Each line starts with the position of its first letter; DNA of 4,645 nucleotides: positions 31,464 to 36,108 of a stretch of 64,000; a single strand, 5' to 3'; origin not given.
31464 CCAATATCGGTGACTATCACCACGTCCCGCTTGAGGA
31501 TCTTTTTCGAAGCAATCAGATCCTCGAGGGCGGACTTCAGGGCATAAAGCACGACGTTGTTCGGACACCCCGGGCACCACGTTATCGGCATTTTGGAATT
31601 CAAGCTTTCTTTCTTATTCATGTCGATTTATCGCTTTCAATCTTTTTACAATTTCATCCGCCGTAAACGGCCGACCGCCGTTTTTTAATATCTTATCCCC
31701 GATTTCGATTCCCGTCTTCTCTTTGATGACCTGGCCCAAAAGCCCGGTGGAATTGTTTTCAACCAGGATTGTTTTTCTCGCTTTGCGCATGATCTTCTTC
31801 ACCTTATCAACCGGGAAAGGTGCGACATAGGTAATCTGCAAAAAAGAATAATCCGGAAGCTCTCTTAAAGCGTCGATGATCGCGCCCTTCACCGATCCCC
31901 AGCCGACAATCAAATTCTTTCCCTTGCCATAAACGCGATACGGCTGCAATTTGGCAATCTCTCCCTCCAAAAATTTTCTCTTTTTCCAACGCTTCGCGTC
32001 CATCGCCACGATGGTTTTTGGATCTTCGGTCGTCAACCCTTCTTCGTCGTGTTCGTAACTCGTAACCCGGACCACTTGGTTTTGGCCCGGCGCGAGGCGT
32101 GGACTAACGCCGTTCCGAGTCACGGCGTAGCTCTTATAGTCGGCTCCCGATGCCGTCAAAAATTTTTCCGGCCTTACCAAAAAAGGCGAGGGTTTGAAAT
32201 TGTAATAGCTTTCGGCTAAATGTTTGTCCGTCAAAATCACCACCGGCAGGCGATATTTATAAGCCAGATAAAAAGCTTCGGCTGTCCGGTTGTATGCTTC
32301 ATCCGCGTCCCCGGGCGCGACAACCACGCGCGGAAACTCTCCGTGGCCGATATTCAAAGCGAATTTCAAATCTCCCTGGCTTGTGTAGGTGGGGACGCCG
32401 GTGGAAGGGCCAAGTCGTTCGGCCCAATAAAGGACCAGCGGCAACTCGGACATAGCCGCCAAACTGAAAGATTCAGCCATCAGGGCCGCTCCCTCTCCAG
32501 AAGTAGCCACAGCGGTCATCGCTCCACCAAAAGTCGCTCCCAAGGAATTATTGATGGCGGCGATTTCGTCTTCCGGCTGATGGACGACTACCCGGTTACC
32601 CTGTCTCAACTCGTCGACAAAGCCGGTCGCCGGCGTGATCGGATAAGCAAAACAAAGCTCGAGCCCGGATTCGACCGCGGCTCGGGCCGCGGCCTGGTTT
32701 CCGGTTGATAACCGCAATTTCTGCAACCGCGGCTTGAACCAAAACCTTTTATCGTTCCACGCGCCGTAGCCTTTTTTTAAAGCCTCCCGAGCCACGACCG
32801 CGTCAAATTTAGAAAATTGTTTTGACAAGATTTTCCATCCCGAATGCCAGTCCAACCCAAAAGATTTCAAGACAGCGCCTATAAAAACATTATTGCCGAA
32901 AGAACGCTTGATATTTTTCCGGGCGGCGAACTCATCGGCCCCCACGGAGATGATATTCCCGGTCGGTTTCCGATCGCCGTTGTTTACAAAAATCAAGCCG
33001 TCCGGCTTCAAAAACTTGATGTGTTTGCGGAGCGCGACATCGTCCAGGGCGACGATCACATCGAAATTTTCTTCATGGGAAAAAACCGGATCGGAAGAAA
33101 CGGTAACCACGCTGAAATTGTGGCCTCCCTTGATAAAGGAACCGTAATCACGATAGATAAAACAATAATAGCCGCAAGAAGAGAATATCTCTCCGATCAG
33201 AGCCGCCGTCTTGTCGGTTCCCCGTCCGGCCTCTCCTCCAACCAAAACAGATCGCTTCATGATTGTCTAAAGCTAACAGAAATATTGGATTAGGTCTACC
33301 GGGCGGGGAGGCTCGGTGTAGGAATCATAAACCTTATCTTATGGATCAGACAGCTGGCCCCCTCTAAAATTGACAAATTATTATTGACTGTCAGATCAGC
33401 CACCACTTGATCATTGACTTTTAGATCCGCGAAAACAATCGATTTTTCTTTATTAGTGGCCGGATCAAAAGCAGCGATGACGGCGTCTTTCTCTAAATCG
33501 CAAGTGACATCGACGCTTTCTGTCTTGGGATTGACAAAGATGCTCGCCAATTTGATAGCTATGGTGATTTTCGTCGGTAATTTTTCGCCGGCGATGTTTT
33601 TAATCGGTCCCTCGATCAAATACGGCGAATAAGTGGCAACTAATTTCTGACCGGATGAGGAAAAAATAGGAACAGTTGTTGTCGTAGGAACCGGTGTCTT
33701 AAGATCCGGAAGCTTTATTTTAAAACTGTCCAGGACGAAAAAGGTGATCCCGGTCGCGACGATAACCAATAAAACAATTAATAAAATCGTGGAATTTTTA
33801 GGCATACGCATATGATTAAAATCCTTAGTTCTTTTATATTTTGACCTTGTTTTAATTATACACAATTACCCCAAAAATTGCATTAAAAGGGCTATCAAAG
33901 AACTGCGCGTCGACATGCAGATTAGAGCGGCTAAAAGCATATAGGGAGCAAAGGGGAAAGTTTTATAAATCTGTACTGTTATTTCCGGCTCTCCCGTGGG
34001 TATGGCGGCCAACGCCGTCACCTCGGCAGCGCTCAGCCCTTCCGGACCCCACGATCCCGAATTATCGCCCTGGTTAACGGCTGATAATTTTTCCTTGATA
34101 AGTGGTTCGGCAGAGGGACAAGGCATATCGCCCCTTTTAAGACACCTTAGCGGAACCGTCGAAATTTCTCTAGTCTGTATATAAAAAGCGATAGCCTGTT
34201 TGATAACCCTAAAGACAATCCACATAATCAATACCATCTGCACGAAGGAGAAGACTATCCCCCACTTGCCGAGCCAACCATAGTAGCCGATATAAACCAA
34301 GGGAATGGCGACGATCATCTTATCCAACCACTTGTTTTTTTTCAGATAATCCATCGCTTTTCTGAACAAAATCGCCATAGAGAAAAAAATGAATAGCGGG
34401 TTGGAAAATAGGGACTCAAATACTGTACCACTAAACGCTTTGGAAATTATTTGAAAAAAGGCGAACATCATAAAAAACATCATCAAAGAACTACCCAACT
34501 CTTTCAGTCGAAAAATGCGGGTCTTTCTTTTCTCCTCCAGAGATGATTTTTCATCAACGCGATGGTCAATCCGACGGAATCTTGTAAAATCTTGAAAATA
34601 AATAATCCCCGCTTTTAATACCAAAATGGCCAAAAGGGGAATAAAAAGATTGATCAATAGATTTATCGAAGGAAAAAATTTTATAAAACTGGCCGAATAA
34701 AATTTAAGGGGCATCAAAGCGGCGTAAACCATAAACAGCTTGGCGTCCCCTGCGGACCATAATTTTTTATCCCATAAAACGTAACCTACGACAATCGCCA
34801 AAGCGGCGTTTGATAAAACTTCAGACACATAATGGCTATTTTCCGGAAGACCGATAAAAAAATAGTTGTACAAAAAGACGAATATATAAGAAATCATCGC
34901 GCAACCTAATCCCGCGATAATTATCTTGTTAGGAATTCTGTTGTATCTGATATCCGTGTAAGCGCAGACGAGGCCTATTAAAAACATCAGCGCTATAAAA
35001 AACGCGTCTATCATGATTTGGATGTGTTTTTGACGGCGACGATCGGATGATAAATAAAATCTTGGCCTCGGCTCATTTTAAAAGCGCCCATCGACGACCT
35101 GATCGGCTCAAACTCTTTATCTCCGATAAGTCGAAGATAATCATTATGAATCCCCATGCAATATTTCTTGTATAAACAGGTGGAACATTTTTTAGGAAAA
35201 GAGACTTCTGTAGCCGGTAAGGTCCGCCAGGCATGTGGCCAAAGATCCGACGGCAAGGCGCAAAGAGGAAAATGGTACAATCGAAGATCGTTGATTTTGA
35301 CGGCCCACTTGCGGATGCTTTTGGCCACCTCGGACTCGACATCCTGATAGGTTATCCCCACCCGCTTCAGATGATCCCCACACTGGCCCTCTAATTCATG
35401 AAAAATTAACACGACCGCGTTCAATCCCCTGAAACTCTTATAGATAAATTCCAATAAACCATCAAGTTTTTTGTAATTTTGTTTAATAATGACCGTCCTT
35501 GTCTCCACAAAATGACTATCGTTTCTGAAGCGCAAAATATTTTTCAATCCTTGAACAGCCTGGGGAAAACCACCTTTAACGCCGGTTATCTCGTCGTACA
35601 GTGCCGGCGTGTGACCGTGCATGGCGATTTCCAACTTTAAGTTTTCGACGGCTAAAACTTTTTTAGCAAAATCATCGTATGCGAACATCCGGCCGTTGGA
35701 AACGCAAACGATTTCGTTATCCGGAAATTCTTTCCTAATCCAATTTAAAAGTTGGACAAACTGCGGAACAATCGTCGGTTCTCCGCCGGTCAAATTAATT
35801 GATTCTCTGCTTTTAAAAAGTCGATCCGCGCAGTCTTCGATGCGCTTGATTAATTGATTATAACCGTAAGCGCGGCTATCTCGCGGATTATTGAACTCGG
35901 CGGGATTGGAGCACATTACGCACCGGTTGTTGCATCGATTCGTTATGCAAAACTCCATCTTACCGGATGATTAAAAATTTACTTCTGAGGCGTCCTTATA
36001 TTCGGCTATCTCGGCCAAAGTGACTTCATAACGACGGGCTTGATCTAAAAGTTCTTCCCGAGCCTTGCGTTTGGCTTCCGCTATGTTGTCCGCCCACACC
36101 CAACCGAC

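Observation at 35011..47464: Nine tandem radical-SAM/SPASM-like paralogs surrounding the HxS-repeat ORF: a hyper-expanded maturase array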

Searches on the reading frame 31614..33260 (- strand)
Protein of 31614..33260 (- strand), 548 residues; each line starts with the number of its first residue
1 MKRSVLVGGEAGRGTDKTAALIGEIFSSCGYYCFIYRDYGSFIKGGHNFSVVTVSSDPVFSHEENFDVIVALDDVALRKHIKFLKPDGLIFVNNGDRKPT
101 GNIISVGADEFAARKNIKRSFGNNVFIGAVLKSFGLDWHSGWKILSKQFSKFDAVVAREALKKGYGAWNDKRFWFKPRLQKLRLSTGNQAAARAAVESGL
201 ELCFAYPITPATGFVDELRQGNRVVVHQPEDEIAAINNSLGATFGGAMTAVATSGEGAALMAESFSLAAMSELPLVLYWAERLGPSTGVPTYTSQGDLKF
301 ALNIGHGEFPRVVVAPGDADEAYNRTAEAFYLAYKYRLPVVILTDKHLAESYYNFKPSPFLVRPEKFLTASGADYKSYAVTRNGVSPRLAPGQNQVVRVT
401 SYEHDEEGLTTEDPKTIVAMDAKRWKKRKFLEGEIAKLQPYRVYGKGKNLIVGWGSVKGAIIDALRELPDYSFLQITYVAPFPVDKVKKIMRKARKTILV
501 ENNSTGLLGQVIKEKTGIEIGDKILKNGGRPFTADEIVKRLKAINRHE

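Call 5: search_protein_families(library=ncbifam, proteins=[window:31614-33260:-], max_evalue=0.01)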
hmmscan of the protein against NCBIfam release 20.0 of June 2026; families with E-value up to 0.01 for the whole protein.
window:31614-33260:- (548 aa): 16 families
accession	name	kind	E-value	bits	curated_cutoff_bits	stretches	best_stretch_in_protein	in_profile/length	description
TIGR03710.1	OAFO_sf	subfamily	4.4e-147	491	482.75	1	4-540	3-560/561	2-oxoacid:acceptor oxidoreductase subunit alpha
NF041170.1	Oxoac_fdxalpha_Archa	equivalog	6.6e-116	388.1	800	2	108-545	155-623/636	2-oxoacid:ferredoxin oxidoreductase subunit alpha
NF006412.0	PRK08659.1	equivalog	2.7e-59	201.3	411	1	180-543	3-375/378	2-oxoacid:acceptor oxidoreductase subunit alpha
NF007206.0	PRK09627.1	equivalog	1e-49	169.5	579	1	184-543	5-374/375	2-oxoglutarate synthase subunit alpha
NF005507.0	PRK07119.1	subfamily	1.1e-36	126.4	399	1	183-350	5-175/352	3-methyl-2-oxobutanoate dehydrogenase subunit VorB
NF040682.1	PorA_Arch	equivalog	1.6e-15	56.9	550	2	184-282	5-108/387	pyruvate synthase subunit PorA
NF006232.0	PRK08366.1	equivalog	1.7e-11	43.4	646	1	184-283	9-113/394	2-ketoisovalerate ferredoxin oxidoreductase subunit alpha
NF007201.0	PRK09622.1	equivalog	1.9e-11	43.5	590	1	179-348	7-177/405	2-oxoacid:ferredoxin oxidoreductase subunit alpha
TIGR03336.1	IOR_alpha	equivalog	5.4e-10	38.2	650.9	1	186-344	6-161/595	indolepyruvate ferredoxin oxidoreductase subunit alpha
NF006233.0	PRK08367.1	equivalog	1e-08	34.4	625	1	186-280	8-107/394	pyruvate ferredoxin oxidoreductase subunit alpha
NF045764.1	PhenlGlyoxDHPadG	equivalog_domain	2.2e-08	33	700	1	184-281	4-106/398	NADH-dependent phenylglyoxylate dehydrogenase subunit alpha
NF006211.0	PRK08338.1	equivalog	3.9e-06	26.5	239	1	9-105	7-104/170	2-oxoacid:ferredoxin oxidoreductase subunit gamma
NF040683.1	PorC_Meth_Thtga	equivalog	1.1e-05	25.2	270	1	8-166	7-171/177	pyruvate synthase subunit PorC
NF005325.0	PRK06853.1-5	equivalog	0.0021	17.8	230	0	3-106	4-109/192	indolepyruvate oxidoreductase subunit beta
NF005326.0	PRK06853.1-6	equivalog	0.0038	17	348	1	5-123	6-124/202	indolepyruvate oxidoreductase subunit beta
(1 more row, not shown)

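Call 6: search_protein_families(library=pfam, proteins=[window:31614-33260:-], max_evalue=0.01)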
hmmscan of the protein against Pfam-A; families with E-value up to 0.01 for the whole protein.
window:31614-33260:- (548 aa): 3 families
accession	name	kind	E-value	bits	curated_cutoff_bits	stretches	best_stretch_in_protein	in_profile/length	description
PF01855.24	POR_N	-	6.3e-46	157.4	27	1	194-419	2-227/231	Pyruvate flavodoxin/ferredoxin oxidoreductase, thiamine diP-bdg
PF01558.24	POR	-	2.6e-21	77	27.4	1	11-162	1-169/173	Pyruvate ferredoxin/flavodoxin oxidoreductase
PF17147.9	PFOR_II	-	8.8e-05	23.2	27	1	450-534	4-99/102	Pyruvate:ferredoxin oxidoreductase core domain II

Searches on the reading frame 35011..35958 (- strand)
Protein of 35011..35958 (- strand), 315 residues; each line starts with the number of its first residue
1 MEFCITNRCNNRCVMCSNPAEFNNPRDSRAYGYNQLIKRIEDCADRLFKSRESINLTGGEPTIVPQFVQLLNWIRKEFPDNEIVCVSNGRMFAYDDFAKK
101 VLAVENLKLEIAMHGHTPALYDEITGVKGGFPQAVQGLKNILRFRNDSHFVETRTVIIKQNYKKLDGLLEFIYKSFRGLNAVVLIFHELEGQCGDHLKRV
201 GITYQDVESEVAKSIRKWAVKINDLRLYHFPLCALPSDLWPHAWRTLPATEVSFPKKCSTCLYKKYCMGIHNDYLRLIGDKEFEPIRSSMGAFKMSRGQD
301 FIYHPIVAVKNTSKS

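Call 3: search_protein_families(library=ncbifam, proteins=[window:35011-35958:-], max_evalue=0.01)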
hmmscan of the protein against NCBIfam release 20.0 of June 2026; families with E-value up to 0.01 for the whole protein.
window:35011-35958:- (315 aa): 39 families (the best 25 are shown)
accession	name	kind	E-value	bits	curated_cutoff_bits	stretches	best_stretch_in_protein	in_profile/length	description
TIGR03977.1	rSAM_pair_HxsC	equivalog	1.2e-53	181.9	267.9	1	3-271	29-289/292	His-Xaa-Ser system radical SAM maturase HxsC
NF038332.1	rSAM_rare_HxsC4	exception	1.4e-28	100.1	500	1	5-233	20-242/335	radical SAM protein HxsC4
TIGR04251.1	SCM_rSAM_ScmF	equivalog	1.1e-12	48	400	1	3-168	8-165/353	SynChlorMet cassette radical SAM/SPASM protein ScmF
TIGR04250.1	SCM_rSAM_ScmE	equivalog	9.5e-12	44.5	400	1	2-202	6-194/358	SynChlorMet cassette radical SAM/SPASM protein ScmE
TIGR02668.1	moaA_archaeal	equivalog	1.2e-11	44.2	325.25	1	4-220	15-219/303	GTP 3',8-cyclase MoaA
TIGR02666.1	moaA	equivalog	1.6e-11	43.8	284.05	1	4-173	15-181/336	GTP 3',8-cyclase MoaA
NF001199.0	PRK00164.2-1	equivalog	2.2e-11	43.5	231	1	4-218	17-220/308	GTP 3',8-cyclase MoaA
NF050035.1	rSAM_WgK_link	exception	4e-11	42.5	650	1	2-145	12-147/367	radical SAM/SPASM peptide maturase WgkB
TIGR03962.1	mycofact_rSAM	equivalog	1.5e-10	40.8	265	1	3-170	16-171/339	mycofactocin radical SAM maturase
TIGR04317.1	W_rSAM_matur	equivalog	7.6e-10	38.4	380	1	5-172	10-171/349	tungsten cofactor oxidoreductase radical SAM maturase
TIGR04545.1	rSAM_ahbD_hemeb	equivalog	2.3e-09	37.2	500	1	4-174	5-164/339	heme b synthase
TIGR04054.1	rSAM_NirJ1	equivalog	2.3e-09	36.4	650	1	3-175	40-200/387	putative heme d1 biosynthesis radical SAM protein NirJ1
TIGR04546.1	rSAM_ahbC_deAc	equivalog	2.5e-09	36.4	650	1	4-172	44-200/390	12,18-didecarboxysiroheme deacetylase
NF045702.1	rSAM_GDGT_ether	equivalog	3.6e-09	35.8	450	1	4-263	91-341/486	tetraether lipid synthase Tes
TIGR02493.1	PFLA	equivalog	6.2e-09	35.6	231.75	1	7-129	23-142/235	pyruvate formate-lyase-activating protein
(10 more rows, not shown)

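Call 4: search_protein_families(library=pfam, proteins=[window:35011-35958:-], max_evalue=0.01)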
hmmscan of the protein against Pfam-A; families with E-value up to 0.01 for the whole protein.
window:35011-35958:- (315 aa): 2 families
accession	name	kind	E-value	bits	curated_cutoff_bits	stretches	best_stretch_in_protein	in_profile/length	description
PF04055.27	Radical_SAM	-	1.8e-15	57.9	29.5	1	5-172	3-166/166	Radical SAM superfamily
PF13353.11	Fer4_12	-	2.9e-07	31.3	22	1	7-94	13-96/137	4Fe-4S single cluster domain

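Call 49: search_protein_families(library=padloc, proteins=[window:35011-35958:-], max_evalue=0.001)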
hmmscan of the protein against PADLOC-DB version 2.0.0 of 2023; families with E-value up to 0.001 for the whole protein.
window:35011-35958:- (315 aa): 2 families
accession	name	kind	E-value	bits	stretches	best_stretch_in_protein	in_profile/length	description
PDLC02903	pVip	-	7e-09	33.5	1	3-99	4-88/257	Viperins not associated with kinases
PDLC02904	pVip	-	1.3e-08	32.7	1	2-105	6-101/262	Viperins associated with kinases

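Call 67: search_solved_structures(query=window:35011-35958:-, max_evalue=0.001)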
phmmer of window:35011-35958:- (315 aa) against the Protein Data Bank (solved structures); distinct sequences matched with E-value up to 0.001: 0.
